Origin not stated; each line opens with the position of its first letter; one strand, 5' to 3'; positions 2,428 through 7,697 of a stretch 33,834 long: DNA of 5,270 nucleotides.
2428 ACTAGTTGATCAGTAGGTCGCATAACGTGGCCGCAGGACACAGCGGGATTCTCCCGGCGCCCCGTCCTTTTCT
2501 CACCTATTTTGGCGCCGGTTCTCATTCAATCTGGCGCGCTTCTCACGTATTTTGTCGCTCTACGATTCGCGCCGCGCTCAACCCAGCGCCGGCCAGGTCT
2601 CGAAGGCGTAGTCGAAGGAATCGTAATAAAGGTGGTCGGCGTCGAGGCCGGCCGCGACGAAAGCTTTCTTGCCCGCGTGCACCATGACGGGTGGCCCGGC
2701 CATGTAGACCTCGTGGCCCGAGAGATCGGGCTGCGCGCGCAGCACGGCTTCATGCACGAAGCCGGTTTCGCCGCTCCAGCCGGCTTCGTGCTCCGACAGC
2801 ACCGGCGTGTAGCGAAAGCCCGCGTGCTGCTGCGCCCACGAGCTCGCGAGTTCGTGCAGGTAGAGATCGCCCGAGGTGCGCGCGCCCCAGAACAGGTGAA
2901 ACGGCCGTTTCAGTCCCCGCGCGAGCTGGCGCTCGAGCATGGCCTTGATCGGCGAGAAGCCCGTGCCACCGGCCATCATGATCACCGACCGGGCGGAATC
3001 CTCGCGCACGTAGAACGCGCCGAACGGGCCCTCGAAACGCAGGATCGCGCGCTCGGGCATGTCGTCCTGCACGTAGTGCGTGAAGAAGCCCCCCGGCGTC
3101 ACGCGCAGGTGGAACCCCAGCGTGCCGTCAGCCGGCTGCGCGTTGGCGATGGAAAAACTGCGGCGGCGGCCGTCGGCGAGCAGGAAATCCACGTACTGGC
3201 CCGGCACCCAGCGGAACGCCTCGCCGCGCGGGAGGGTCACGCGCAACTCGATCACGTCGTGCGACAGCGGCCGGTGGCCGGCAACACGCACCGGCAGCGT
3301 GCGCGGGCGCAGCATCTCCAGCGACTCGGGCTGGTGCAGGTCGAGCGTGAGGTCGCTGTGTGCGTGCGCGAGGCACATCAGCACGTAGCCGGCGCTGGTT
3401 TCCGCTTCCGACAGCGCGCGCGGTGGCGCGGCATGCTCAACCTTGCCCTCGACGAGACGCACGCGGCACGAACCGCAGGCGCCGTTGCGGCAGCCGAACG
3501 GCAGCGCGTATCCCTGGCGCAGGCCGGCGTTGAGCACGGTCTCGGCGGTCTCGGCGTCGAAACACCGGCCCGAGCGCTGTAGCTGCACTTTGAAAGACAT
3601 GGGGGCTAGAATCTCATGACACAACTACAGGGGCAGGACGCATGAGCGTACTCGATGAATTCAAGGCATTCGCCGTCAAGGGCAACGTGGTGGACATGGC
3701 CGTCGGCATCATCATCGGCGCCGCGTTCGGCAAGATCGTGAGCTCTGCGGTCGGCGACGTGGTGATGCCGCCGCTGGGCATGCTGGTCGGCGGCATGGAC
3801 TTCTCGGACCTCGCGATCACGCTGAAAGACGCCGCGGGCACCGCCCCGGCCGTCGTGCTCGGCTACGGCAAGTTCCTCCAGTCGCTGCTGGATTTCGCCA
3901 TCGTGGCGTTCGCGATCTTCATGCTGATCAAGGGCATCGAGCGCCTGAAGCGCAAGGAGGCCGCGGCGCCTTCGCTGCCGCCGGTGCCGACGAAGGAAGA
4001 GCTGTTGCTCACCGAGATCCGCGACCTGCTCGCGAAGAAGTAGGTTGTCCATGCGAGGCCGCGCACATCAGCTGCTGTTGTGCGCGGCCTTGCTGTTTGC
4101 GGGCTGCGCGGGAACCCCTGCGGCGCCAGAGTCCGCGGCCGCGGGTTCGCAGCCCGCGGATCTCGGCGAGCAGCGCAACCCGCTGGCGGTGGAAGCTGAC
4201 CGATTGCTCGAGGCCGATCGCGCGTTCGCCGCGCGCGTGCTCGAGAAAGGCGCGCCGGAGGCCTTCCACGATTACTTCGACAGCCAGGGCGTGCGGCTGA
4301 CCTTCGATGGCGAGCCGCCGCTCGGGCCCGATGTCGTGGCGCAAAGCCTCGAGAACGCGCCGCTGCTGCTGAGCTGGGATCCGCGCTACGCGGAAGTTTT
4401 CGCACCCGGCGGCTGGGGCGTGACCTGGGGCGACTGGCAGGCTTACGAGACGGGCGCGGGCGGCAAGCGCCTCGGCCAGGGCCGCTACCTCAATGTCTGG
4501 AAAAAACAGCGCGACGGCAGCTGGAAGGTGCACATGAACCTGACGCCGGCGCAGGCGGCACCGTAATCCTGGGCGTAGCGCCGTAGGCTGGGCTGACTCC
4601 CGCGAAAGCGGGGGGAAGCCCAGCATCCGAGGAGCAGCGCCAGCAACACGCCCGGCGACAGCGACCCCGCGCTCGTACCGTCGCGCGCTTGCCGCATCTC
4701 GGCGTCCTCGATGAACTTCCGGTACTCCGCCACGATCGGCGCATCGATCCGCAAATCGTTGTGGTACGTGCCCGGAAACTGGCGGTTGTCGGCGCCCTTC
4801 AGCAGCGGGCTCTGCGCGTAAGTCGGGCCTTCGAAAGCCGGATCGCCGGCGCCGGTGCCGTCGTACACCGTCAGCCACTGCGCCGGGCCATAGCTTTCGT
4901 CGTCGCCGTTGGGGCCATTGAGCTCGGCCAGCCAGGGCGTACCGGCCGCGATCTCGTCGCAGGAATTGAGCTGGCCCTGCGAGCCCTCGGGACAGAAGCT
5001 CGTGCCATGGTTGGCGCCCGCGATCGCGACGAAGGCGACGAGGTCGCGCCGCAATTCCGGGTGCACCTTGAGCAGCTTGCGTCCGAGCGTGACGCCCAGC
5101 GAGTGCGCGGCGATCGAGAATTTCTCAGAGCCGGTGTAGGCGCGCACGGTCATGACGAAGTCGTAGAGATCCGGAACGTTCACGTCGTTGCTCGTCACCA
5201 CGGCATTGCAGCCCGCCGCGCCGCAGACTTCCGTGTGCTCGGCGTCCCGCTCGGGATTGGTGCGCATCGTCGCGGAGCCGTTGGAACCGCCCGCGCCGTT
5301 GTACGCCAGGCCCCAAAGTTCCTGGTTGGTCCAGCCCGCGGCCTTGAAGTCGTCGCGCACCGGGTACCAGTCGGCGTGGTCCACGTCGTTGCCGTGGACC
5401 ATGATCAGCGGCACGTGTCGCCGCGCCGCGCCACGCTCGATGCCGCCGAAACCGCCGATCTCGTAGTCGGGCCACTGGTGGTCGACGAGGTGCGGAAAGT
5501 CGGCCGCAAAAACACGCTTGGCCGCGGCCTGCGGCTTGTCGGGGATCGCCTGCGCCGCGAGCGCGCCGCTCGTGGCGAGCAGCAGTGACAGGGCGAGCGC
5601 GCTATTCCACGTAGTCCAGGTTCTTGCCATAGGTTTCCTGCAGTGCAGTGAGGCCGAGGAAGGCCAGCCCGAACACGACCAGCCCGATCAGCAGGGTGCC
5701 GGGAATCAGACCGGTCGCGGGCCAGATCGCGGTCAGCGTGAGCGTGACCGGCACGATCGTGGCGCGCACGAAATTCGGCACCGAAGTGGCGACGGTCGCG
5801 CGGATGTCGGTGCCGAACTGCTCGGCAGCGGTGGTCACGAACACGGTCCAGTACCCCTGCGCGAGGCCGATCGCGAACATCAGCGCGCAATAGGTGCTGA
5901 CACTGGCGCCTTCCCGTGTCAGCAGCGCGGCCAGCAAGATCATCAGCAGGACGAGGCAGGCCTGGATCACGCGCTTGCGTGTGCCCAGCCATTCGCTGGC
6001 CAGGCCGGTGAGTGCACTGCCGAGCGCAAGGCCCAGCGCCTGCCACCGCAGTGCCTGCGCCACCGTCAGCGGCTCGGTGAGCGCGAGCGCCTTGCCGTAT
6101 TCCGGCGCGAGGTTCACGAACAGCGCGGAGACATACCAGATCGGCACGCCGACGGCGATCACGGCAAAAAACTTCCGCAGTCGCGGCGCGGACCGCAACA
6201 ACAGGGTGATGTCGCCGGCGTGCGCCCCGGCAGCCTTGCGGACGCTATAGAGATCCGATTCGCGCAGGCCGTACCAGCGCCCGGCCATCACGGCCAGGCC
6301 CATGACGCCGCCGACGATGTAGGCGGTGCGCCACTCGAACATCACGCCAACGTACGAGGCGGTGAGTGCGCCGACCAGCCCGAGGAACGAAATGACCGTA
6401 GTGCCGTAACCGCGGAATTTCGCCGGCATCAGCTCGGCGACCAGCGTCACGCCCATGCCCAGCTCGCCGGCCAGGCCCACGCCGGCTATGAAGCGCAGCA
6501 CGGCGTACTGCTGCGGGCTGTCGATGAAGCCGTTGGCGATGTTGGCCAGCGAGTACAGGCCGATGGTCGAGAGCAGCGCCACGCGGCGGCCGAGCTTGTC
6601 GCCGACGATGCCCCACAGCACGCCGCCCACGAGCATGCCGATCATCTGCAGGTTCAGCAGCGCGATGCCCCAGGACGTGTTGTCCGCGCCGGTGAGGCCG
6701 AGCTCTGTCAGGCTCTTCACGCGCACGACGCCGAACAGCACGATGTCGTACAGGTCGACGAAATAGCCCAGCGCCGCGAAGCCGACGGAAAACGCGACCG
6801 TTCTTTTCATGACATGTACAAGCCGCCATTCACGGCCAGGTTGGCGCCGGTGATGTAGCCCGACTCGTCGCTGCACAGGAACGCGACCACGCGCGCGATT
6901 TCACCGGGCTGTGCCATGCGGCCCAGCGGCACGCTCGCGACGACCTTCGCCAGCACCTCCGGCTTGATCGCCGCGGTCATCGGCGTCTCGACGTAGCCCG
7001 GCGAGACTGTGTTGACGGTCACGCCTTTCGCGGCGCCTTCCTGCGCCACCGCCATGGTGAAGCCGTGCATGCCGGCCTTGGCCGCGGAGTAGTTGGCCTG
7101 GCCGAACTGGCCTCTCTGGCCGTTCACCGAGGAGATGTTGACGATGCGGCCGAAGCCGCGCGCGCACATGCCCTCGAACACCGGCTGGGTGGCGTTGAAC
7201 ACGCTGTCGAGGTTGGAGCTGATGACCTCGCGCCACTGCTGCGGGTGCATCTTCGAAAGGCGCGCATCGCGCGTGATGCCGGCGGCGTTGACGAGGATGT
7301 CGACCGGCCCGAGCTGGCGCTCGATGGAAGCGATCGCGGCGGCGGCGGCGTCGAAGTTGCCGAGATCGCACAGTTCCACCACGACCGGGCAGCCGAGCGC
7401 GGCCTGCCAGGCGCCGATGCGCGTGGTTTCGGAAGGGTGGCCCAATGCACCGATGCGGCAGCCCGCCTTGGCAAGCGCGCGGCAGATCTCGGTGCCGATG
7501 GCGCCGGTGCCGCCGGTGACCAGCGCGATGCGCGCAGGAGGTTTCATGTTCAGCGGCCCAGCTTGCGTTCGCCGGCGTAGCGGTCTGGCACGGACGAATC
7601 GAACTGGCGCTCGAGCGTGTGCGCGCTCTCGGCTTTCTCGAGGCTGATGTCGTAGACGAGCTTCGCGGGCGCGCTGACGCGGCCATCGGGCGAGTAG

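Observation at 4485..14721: TetR-headed, tightly coupled 10-gene envelope cluster combining secreted lipases, OM barrels, MFS, CoA ligase, KAS III-like enzyme and PhaB-like reductase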

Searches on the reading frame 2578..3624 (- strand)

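Call 56: search_protein_families(library=pfam, proteins=[window:2578-3624:-], max_evalue=0.00001)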
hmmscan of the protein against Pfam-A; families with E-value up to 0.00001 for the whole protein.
window:2578-3624:- (348 aa): 3 families
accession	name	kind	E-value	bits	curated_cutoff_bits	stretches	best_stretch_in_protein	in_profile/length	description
PF00175.26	NAD_binding_1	-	4.8e-23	82.3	22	1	216-317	1-106/109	Oxidoreductase NAD-binding domain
PF00111.32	Fer2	-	1.4e-15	57.4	21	1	14-88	2-76/77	2Fe-2S iron-sulfur cluster binding domain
PF00970.30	FAD_binding_6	-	1.7e-11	44.8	21.1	1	113-205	3-99/99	Oxidoreductase FAD-binding domain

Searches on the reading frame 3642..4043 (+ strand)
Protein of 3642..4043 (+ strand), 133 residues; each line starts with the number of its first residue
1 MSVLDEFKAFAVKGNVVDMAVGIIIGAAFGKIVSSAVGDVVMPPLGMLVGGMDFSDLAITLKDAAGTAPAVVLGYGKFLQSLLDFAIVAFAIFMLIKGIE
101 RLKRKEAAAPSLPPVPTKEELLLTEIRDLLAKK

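Call 56: search_protein_families(library=pfam, proteins=[window:3642-4043:+], max_evalue=0.00001)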
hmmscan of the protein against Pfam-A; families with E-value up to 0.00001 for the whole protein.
window:3642-4043:+ (133 aa): 1 family
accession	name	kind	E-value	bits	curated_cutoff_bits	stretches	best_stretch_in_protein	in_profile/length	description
PF01741.23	MscL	-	3.7e-43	147.2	27.4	1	4-130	2-122/123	Large-conductance mechanosensitive channel, MscL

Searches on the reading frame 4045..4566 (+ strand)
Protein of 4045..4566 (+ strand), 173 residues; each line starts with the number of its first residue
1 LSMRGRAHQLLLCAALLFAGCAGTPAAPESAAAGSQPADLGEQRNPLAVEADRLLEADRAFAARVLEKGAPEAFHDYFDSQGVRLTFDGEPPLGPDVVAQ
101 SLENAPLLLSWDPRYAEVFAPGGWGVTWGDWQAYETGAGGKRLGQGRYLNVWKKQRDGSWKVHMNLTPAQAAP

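Call 56: search_protein_families(library=pfam, proteins=[window:4045-4566:+], max_evalue=0.00001)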
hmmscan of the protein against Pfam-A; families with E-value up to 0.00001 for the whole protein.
window:4045-4566:+ (173 aa): 1 family
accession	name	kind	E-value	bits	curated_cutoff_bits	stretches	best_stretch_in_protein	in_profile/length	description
PF14534.12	DUF4440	-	2e-07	31.9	25.2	1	56-162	3-107/107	Domain of unknown function (DUF4440)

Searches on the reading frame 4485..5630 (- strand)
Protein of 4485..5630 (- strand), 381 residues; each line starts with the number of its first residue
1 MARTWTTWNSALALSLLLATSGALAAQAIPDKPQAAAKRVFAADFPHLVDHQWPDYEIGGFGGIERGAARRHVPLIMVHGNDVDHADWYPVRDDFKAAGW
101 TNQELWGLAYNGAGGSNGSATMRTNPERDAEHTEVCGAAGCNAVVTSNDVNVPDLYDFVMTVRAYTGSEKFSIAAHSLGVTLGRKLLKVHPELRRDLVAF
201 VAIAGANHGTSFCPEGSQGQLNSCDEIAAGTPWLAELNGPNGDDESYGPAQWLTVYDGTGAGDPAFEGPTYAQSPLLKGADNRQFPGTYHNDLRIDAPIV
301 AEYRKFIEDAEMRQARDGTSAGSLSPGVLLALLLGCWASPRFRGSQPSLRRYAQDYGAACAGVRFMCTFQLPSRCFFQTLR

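Call 3: search_protein_families(library=pfam, proteins=[window:4485-5630:-], max_evalue=0.01)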
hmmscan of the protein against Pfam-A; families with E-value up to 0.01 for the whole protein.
window:4485-5630:- (381 aa): 1 family
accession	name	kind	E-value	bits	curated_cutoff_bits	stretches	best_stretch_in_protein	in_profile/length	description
PF01674.24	Lipase_2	-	3.8e-16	59.7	20.3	2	151-226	57-142/219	Lipase (class 2)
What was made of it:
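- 4485..5630 (-): LipB: secreted Lipase_2 paralogue of LipA (32% identity). It lacks the CHB_HEX_C domain and has a C-terminal hydrophobic and basic tail. Pfam Lipase_2, 60 bits (call 3).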

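Call 4: search_protein_families(library=ncbifam, proteins=[window:4485-5630:-], max_evalue=0.01)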
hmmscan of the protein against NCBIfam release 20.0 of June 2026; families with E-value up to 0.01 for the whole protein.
window:4485-5630:- (381 aa): 1 family
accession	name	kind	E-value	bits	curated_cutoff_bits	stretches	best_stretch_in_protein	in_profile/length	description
NF050060.1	e_nPHAscl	equivalog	4.4e-13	49.1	450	1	155-214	122-180/345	extracellular native short-chain-length polyhydroxyalkanoate depolymerase PhaZ7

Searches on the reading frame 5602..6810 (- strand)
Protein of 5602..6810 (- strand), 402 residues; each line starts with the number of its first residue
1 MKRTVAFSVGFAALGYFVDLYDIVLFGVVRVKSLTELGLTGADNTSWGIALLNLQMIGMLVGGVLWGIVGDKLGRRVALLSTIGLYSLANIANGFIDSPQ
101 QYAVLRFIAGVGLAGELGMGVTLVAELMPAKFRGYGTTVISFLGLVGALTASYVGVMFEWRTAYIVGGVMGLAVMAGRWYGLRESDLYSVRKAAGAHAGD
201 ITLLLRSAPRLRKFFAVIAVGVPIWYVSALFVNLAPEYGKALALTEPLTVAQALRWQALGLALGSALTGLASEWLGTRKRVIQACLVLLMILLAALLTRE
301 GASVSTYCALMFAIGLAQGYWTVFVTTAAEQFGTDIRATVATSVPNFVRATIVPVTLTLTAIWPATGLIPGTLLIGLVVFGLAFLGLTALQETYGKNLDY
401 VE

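Call 3: search_protein_families(library=pfam, proteins=[window:5602-6810:-], max_evalue=0.01)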
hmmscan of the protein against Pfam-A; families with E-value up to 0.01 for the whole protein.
window:5602-6810:- (402 aa): 3 families
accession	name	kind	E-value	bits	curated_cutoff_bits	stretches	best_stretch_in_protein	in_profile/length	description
PF07690.21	MFS_1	-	3.2e-23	82.6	33.4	1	13-341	2-332/347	Major Facilitator Superfamily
PF00083.30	Sugar_tr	-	2e-13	50.5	22.3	1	35-192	30-201/452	Sugar (and other) transporter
PF24220.1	DUF7439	-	0.0023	18.4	27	0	120-153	11-44/75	Family of unknown function (DUF7439)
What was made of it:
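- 5602..6810 (-): MFS transporter (402 aa), presumed inner-membrane importer of the hydrolysis product. Pfam MFS_1, 83 bits, and Sugar_tr (call 3).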

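Call 4: search_protein_families(library=ncbifam, proteins=[window:5602-6810:-], max_evalue=0.01)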
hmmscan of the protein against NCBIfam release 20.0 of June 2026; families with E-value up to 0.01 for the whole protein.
window:5602-6810:- (402 aa): 20 families
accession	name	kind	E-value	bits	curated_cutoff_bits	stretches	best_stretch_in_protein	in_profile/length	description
TIGR00895.1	2A0115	subfamily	4.3e-26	91.8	418.55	1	2-192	12-202/398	aromatic acid/H+ symport family MFS transporter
TIGR00891.1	2A0112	subfamily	2e-25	89.7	552.9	1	6-341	13-366/405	sialate:H+ symport family MFS transporter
NF003024.0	PRK03893.1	subfamily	4e-24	85.3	604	2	12-222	26-236/497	sialate:H+ symport family MFS transporter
TIGR00898.1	2A0119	subfamily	5.7e-18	65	550.75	1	53-193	133-273/506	cation transport protein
NF008586.0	PRK11551.1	equivalog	3.2e-14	52.7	410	1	52-340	56-345/406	3-(3-hydroxy-phenyl)propionate transporter MhpT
TIGR00710.1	efflux_Bcr_CflA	subfamily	6.2e-12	45.6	200.9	1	53-217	47-215/385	Bcr/CflA family efflux MFS transporter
TIGR00883.1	2A0106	subfamily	1.3e-11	44.2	443.45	1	15-346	1-361/400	metabolite/H+ symporter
NF053517.1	HbztTptrPcaK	equivalog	3.3e-10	39.5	770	1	17-195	29-207/437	4-hydroxybenzoate transporter PcaK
TIGR00879.1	SP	subfamily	6.1e-09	35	237.8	1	6-157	56-216/510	sugar porter family MFS transporter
NF008270.1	PRK11043.1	equivalog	7.9e-09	35.1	430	1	52-180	46-178/382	purine nucleoside transporter PunC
NF008963.0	PRK12307.1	equivalog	1.8e-08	34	637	1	12-305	23-322/426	MFS transporter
NF053813.1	MFS_TcaB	equivalog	5.9e-08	31.8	475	1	51-191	46-190/396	putative multidrug effflux MFS transporter TcaB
TIGR00893.1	2A0114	subfamily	2.1e-07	30.3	395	1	35-173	22-160/399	D-galactonate transporter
TIGR01299.1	synapt_SV2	subfamily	3.8e-07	28.4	637.3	1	7-153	170-309/742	synaptic vesicle protein SV2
TIGR00880.1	2_A_01_02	superfamily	2.8e-06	27.5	131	1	57-177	9-133/141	multidrug resistance protein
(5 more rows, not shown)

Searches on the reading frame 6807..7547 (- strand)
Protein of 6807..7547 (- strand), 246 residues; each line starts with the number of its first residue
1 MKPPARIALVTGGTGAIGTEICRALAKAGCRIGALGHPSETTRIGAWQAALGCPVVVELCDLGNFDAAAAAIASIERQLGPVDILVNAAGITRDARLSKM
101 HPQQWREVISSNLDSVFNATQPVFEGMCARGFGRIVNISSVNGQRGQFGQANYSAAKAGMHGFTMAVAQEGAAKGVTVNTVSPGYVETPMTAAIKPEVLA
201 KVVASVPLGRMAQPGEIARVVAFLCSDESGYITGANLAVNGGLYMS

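Call 3: search_protein_families(library=pfam, proteins=[window:6807-7547:-], max_evalue=0.01)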
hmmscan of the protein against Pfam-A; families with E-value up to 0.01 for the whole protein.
window:6807-7547:- (246 aa): 5 families
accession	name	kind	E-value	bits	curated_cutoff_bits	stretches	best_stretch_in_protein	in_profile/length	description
PF13561.12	adh_short_C2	-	5.8e-56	190.1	27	1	16-243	7-235/236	Enoyl-(Acyl carrier protein) reductase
PF00106.31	adh_short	-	2.1e-52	177.9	26.6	1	7-196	2-192/195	short chain dehydrogenase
PF08659.16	KR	-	7.7e-22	78.5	22.6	1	9-173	4-169/180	KR domain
PF01370.27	Epimerase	-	5.8e-07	29.6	20.9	1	8-143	1-120/240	NAD dependent epimerase/dehydratase family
PF13460.12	NAD_binding_10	-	0.0031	17.8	27.2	1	12-184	1-144/184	NAD(P)H-binding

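Call 4: search_protein_families(library=ncbifam, proteins=[window:6807-7547:-], max_evalue=0.01)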
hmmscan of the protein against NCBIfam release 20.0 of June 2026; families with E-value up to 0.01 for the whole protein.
window:6807-7547:- (246 aa): 232 families (the best 25 are shown)
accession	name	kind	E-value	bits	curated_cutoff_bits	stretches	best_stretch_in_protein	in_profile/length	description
TIGR01829.1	AcAcCoA_reduct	subfamily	2.6e-105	351.4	302.1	1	6-245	1-242/242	acetoacetyl-CoA reductase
NF009464.0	PRK12824.1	subfamily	4.7e-87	291.7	269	1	5-245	2-244/245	3-oxoacyl-ACP reductase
NF009548.0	PRK12938.1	equivalog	1.2e-84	284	472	1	6-245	4-245/246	3-ketoacyl-ACP reductase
TIGR01830.1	3oxo_ACP_reduc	equivalog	1.1e-76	257.7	297.75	1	8-244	1-239/239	3-oxoacyl-[acyl-carrier-protein] reductase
NF004198.0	PRK05653.1-3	equivalog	5e-70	235.8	296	1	5-245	7-248/248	3-oxoacyl-ACP reductase FabG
NF004197.0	PRK05653.1-1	equivalog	1.5e-69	234.4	332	1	6-246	8-249/249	3-oxoacyl-ACP reductase FabG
NF009466.0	PRK12826.1-2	subfamily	8.4e-69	231.8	222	1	5-245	3-246/248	3-oxoacyl-ACP reductase FabG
NF004199.0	PRK05653.1-4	equivalog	5.1e-62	209.6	301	1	6-245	6-247/247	3-oxoacyl-ACP reductase FabG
NF009547.0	PRK12936.1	subfamily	1.5e-60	204.8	436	1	6-245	7-244/245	3-ketoacyl-(acyl-carrier-protein) reductase NodG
NF004200.0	PRK05653.1-5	equivalog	7.7e-60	202.4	273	1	6-243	3-241/242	3-oxoacyl-ACP reductase FabG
NF009546.0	PRK12935.1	equivalog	8.2e-60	202.4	418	1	6-245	7-247/247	acetoacetyl-CoA reductase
NF053542.1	FlxB_rubin_SDR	equivalog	2.9e-55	187.6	340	1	7-243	2-239/239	flexirubin biosynthesis SDR family reductase FlxB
NF047420.2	EF_P_mod_YmfI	equivalog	3.7e-55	187.2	238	1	8-244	2-236/236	elongation factor P 5-aminopentanone reductase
NF042966.1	AcAcCoAred_PhaB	equivalog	2.7e-52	177.7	436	1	6-242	9-237/240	acetoacetyl-CoA reductase PhaB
NF040605.2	mycolic_FabG1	exception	7.7e-52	176.4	420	1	6-245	2-231/233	3-oxoacyl-ACP reductase FabG1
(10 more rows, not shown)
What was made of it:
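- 6807..7547 (-): PhaB-type classical SDR (acetoacetyl-CoA / (R)-3-hydroxyacyl-CoA oxidoreductase). TIGR01829 acetoacetyl-CoA reductase, 351 bits against a cut-off of 302 (call 4).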

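Call 18: search_solved_structures(query=window:6807-7547:-, max_evalue=1e-40)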
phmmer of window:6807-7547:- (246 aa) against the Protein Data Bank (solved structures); distinct sequences matched with E-value up to 1e-40: 72 (the best 60 are shown).
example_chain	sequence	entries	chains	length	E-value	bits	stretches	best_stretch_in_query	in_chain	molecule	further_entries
3ezl_A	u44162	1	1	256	1.9e-78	266.5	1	5-245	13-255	Acetoacetyl-CoA reductase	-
5vml_A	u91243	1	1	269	2.3e-78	266.3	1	5-245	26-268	Acetoacetyl-CoA reductase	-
3vzr_B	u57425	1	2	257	9.6e-77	261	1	5-245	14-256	Acetoacetyl-CoA reductase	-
3vzp_A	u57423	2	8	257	1.3e-76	260.5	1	5-245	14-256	Acetoacetyl-CoA reductase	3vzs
3vzq_A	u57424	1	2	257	1.4e-76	260.5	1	5-245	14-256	Acetoacetyl-CoA reductase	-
4n5l_A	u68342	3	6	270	1.6e-76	260.3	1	5-245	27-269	Acetoacetyl-CoA reductase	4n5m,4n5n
4k6c_A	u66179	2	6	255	2.1e-71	243.5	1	5-245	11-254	Acetoacetyl-CoA reductase | Putative Acetoacetyl-CoA reductase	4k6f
3gk3_A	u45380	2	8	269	5.7e-68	232.3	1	5-246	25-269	Acetoacetyl-CoA reductase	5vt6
4kms_A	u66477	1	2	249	7.8e-58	199.1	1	6-244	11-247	Acetoacetyl-CoA reductase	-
4wjz_A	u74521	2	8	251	6.7e-57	196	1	5-245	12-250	3-oxoacyl-[acyl-carrier-protein] reductase FabG | 3-oxoacyl-[acyl-carrier protein] reductase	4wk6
3op4_A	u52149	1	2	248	9.3e-57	195.6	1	5-245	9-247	3-oxoacyl-[acyl-carrier protein] reductase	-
3rro_A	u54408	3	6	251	9.8e-57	195.5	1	5-245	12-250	3-ketoacyl-(acyl-carrier-protein) reductase | 3-oxoacyl-[acyl-carrier protein] reductase | 3-oxoacyl-[acyl-carrier-protein] reductase FabG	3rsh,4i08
6t77_A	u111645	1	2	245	1.3e-56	195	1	5-245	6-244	3-oxoacyl-ACP reductase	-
3tzc_A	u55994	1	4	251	3.6e-56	193.7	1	5-245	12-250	3-oxoacyl-[acyl-carrier protein] reductase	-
3u09_A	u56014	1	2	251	5.9e-56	192.9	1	5-245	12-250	3-oxoacyl-[acyl-carrier-protein] reductase FabG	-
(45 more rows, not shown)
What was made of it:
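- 6807..7547 (-): Best PDB hits are acetoacetyl-CoA reductases at 260-266 bits (call 18).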
